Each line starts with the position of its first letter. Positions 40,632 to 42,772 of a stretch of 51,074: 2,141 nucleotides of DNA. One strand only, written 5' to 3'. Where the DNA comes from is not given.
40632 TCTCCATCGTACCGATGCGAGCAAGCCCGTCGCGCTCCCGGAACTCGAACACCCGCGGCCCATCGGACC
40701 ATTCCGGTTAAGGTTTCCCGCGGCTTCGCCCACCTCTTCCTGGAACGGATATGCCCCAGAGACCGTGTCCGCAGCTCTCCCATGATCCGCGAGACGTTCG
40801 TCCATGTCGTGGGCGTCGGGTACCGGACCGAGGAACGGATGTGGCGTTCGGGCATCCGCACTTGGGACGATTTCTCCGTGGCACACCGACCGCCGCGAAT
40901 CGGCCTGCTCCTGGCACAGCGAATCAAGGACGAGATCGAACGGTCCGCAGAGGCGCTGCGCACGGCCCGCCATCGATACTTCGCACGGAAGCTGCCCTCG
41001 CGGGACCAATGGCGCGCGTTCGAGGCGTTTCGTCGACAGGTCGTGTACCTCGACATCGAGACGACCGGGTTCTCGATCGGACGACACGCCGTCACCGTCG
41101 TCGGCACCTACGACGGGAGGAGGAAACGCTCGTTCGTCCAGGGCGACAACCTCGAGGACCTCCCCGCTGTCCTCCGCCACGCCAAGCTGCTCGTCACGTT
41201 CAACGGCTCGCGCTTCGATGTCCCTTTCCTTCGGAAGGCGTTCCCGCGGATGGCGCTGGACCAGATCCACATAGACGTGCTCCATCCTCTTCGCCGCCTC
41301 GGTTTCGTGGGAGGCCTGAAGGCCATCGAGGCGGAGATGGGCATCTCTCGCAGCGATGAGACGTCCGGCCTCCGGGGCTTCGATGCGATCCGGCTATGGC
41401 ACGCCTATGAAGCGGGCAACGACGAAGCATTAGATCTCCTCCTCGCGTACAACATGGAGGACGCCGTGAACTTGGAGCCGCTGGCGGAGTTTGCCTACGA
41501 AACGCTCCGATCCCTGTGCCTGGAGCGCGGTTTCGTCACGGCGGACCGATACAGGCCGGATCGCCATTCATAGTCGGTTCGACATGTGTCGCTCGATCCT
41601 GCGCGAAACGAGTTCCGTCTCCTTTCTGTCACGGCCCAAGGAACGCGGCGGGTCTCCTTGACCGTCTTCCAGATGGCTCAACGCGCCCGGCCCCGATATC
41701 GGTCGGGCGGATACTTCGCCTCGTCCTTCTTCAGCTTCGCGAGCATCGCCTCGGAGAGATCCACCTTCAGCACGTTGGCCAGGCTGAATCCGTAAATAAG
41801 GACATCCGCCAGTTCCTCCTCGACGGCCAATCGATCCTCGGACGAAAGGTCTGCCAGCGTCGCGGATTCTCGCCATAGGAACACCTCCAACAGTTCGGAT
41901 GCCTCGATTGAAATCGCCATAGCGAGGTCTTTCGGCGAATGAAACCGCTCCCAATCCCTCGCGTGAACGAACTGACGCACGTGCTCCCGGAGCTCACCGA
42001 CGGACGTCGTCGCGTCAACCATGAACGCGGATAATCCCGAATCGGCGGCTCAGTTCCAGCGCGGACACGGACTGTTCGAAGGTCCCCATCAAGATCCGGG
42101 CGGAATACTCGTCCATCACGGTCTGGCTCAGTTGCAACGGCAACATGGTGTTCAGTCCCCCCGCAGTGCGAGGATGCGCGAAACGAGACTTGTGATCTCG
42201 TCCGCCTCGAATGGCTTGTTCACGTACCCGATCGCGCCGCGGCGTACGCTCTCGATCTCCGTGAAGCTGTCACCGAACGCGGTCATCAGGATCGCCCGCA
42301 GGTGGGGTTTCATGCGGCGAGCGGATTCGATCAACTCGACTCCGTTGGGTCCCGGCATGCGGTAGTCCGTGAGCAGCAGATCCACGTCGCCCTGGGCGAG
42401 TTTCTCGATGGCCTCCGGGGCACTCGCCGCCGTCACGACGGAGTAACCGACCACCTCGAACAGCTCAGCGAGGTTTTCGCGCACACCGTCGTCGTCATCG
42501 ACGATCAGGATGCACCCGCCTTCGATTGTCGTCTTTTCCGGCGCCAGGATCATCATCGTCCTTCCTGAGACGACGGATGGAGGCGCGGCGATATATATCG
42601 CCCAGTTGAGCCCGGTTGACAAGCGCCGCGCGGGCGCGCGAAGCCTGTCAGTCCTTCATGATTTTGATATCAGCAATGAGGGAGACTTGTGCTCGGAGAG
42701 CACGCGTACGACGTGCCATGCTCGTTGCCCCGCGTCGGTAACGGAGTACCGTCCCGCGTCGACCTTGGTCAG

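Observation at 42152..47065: Co-directional cassette: KaiC-like ATPase -> PAS/GAF histidine kinase with pseudo-receiver -> REC-DUF835-wHTH regulator -> CheY; architecture parallels cyanobacterial clock-output wiring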

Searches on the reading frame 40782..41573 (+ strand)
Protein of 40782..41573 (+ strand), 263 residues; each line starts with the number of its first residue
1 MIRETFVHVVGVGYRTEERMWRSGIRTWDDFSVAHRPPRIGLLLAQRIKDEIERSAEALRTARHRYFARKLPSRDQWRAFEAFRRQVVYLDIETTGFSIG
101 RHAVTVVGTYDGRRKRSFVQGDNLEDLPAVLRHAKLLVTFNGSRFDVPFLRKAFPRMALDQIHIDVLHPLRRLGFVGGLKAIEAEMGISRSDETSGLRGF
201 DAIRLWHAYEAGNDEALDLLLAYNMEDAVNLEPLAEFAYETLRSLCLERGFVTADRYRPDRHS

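Call 69: search_protein_families(library=pfam, proteins=[window:40782-41573:+], max_evalue=0.001)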
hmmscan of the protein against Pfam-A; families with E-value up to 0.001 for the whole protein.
window:40782-41573:+ (263 aa): 1 family
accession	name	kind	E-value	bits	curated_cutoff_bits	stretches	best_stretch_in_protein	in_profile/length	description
PF13482.12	RNase_H_2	-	4.1e-34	118.4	22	1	88-237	1-163/165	RNase_H superfamily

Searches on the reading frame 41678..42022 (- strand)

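Call 69: search_protein_families(library=pfam, proteins=[window:41678-42022:-], max_evalue=0.001)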
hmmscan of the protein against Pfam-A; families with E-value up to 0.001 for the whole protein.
window:41678-42022:- (114 aa): 2 families
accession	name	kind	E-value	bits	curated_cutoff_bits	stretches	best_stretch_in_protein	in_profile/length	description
PF12643.12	MazG-like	-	2.1e-14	53.9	27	1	36-107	2-73/85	MazG-like family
PF03819.22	MazG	-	0.00016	22.3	22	1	34-101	7-67/74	MazG nucleotide pyrophosphohydrolase domain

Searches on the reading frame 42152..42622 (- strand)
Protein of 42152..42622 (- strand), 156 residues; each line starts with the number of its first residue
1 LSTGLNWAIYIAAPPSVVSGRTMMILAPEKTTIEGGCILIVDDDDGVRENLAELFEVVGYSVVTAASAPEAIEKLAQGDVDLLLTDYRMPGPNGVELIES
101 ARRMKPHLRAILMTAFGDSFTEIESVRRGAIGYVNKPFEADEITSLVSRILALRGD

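Call 3: search_protein_families(library=pfam, proteins=[window:42152-42622:-], max_evalue=0.1)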
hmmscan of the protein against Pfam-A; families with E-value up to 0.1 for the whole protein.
window:42152-42622:- (156 aa): 2 families
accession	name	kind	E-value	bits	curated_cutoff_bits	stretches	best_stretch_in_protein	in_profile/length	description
PF00072.30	Response_reg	-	8.6e-27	93.9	30.2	1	38-147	1-110/111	Response regulator receiver domain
PF06490.17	FleQ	-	0.027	15.3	22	1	38-146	2-102/108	Flagellar regulatory protein FleQ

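Call 6: search_protein_families(library=ncbifam, proteins=[window:42152-42622:-], max_evalue=0.01)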
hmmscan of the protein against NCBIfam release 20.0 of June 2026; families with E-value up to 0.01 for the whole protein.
window:42152-42622:- (156 aa): 105 families (the best 25 are shown)
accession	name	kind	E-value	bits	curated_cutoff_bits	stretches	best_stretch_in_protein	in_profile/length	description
TIGR01818.1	ntrC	equivalog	3.1e-26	92.2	558.6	1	38-152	1-115/463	nitrogen regulation protein NR(I)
NF008469.0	PRK11361.1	equivalog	1.2e-25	90.1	714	1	37-154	6-123/461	acetoacetate metabolism transcriptional regulator AtoC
NF053512.1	nitric_RR_NosR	exception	1.8e-23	83.2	400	1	38-152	1-116/422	response regulator c-di-GMP phosphodiesterase, NosR family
NF006900.1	PRK09390.1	equivalog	6e-22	78.2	255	1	37-151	6-120/203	response regulator FixJ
NF008176.1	PRK10923.1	equivalog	4.2e-20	71.8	620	1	35-152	3-120/469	nitrogen regulation protein NR(I)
NF033791.1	ActR_PrrA_rreg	equivalog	2.3e-18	66.8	250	1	37-145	3-111/173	ActR/PrrA/RegA family redox response regulator transcription factor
NF010076.0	PRK13557.1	subfamily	9.2e-18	64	631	1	37-151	417-533/540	histidine kinase famiy protein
NF047793.1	ResRegPgtA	equivalog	2.7e-17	62.7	650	1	38-154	8-124/414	two-component system response regulator PgtA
NF051870.1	NAssimRespRegNtrX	equivalog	4.6e-17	62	600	1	38-151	4-119/452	nitrogen assimilation response regulator NtrX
NF046022.1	RespRegCpdRBruc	equivalog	4.9e-17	62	180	1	38-151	4-117/120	cell cycle two-component system response regulator CpdR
NF045944.1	ResRegRpaBCyano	equivalog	2.5e-16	59.8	330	1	39-151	1-112/229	response regulator transcription factor RpaB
NF045505.1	RR_RssB_Pseudo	equivalog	3.9e-16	59.1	700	1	38-140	8-110/394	two-component system response regulator RssB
NF011695.0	PRK15115.1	equivalog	9.3e-16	57.6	763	1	37-150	8-121/445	two-component system response regulator GlrR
NF040689.1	MtrAB_MtrA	equivalog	9.6e-16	57.8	300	1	38-150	1-109/219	MtrAB system response regulator MtrA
NF007005.1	PRK09468.1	equivalog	1.3e-15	57.5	331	1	38-151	6-119/237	osmolarity response regulator transcription factor OmpR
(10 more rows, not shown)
